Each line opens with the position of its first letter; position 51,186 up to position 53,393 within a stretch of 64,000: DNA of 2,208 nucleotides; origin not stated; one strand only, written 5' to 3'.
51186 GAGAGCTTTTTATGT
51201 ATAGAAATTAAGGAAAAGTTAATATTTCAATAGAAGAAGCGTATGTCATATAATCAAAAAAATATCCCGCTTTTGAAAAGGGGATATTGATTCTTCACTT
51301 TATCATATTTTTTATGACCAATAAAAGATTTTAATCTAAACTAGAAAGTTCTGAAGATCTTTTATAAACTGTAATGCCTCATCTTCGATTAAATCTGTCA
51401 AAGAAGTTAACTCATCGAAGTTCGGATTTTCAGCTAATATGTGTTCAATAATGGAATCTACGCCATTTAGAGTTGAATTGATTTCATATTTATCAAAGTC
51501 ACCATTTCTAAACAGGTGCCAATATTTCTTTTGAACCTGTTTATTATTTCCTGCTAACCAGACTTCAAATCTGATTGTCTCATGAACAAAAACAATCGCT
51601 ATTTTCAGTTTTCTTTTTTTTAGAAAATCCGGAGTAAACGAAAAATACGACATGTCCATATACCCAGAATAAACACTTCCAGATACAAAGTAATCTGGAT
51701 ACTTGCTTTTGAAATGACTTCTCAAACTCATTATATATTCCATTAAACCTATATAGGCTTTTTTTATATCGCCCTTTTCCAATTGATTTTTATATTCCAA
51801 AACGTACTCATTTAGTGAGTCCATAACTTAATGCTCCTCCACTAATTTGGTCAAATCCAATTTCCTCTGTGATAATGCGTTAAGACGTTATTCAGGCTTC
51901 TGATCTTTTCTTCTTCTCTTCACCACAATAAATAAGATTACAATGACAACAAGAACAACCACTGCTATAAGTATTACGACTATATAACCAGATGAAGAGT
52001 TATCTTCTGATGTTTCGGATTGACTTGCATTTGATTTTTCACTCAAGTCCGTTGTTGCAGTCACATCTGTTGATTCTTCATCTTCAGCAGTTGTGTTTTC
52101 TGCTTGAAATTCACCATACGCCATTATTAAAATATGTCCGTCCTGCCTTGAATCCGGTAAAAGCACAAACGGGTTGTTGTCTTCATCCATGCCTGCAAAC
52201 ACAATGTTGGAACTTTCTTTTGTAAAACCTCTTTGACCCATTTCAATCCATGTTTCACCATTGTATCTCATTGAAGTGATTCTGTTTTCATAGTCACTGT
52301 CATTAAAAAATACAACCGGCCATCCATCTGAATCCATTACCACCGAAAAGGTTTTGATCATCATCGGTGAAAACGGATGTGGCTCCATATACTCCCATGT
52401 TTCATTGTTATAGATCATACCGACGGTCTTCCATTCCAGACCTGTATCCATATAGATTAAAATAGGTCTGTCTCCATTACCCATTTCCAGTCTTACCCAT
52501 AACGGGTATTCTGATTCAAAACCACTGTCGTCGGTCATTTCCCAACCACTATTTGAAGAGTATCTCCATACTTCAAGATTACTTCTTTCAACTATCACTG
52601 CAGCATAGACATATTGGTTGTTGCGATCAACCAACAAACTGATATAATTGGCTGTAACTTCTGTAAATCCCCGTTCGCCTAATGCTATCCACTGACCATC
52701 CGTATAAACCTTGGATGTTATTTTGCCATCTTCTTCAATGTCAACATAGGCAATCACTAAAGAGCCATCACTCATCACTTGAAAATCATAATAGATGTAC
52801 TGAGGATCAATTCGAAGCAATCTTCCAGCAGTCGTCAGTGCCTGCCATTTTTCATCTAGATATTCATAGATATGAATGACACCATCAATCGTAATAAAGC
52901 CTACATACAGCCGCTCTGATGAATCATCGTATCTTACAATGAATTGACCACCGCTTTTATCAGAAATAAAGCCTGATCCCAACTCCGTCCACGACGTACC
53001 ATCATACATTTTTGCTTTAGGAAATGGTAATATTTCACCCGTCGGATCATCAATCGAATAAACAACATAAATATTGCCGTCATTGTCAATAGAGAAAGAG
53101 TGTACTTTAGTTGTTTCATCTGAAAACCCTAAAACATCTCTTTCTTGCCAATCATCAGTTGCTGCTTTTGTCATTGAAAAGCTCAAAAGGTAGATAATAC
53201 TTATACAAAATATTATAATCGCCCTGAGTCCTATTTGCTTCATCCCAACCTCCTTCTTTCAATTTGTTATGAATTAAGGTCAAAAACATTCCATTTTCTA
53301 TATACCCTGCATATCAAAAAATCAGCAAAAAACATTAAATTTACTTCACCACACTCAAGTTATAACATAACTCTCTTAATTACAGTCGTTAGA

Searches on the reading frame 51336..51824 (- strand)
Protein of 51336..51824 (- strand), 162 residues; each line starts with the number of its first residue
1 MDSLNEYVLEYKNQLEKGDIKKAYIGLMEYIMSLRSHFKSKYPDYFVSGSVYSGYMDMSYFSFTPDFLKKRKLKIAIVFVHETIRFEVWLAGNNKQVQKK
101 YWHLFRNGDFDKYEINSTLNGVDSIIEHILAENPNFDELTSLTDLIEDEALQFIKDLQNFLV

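Call 89: search_protein_families(library=padloc, proteins=[window:51336-51824:-], max_evalue=0.001)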
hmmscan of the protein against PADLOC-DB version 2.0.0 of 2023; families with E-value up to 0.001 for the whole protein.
window:51336-51824:- (162 aa): 0 families

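Call 90: search_protein_families(library=pfam, proteins=[window:51336-51824:-], max_evalue=0.01)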
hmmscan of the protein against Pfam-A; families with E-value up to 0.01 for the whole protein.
window:51336-51824:- (162 aa): 1 family
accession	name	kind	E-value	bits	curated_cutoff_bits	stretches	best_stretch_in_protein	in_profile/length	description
PF22526.2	DUF7000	-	2.6e-61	206.3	27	1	4-161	1-156/156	Domain of unknown function (DUF7000)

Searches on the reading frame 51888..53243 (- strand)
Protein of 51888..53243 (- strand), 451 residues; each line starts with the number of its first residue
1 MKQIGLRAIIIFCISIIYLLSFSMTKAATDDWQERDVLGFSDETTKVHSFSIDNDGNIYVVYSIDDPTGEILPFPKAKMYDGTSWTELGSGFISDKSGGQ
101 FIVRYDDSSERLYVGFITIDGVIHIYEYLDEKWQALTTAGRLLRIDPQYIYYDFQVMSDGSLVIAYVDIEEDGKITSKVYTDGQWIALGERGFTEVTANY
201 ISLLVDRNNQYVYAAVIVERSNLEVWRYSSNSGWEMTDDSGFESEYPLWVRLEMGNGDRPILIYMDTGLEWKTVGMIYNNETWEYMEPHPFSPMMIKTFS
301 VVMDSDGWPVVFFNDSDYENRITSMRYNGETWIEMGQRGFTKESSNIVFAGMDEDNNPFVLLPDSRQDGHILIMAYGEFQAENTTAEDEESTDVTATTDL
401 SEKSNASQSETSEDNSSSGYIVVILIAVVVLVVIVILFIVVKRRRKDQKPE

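Call 89: search_protein_families(library=padloc, proteins=[window:51888-53243:-], max_evalue=0.001)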
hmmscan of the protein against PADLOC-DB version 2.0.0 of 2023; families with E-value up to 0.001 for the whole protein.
window:51888-53243:- (451 aa): 0 families

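Call 90: search_protein_families(library=pfam, proteins=[window:51888-53243:-], max_evalue=0.01)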
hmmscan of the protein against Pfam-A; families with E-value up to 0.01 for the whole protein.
window:51888-53243:- (451 aa): 10 families
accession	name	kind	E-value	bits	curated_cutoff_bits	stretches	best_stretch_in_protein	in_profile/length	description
PF15102.11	TMEM154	-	4.1e-06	27.1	30.3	1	381-449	17-96/153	TMEM154 protein family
PF10661.14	EssA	-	4.4e-05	23.8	24.1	1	380-443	84-145/147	WXG100 protein secretion system (Wss), protein EssA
PF06024.17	Orf78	-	0.00021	22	29.4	1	387-448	29-93/101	Orf78 (ac78)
PF02009.21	RIFIN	-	0.00027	21.4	32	1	380-446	247-312/327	Rifin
PF05568.16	ASFV_J13L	-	0.00043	20.6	23.6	0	409-447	19-57/189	African swine fever virus J13L protein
PF14610.12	Psg1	-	0.0016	18.7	30.1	1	377-446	113-183/186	Ykl077w/Psg1 (Pma1 Stabilization in Golgi)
PF06739.17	SBBP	-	0.0023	18.3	20.5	1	38-61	6-29/38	Beta-propeller repeat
PF08693.15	SKG6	-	0.0032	16.8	30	1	409-449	11-51/668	SKG6 family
PF20185.3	DUF6548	-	0.004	17.4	27.3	1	382-439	103-162/164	Family of unknown function (DUF6548)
PF17410.7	Stevor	-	0.0058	16.7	25.4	1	415-447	231-263/275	Subtelomeric Variable Open Reading frame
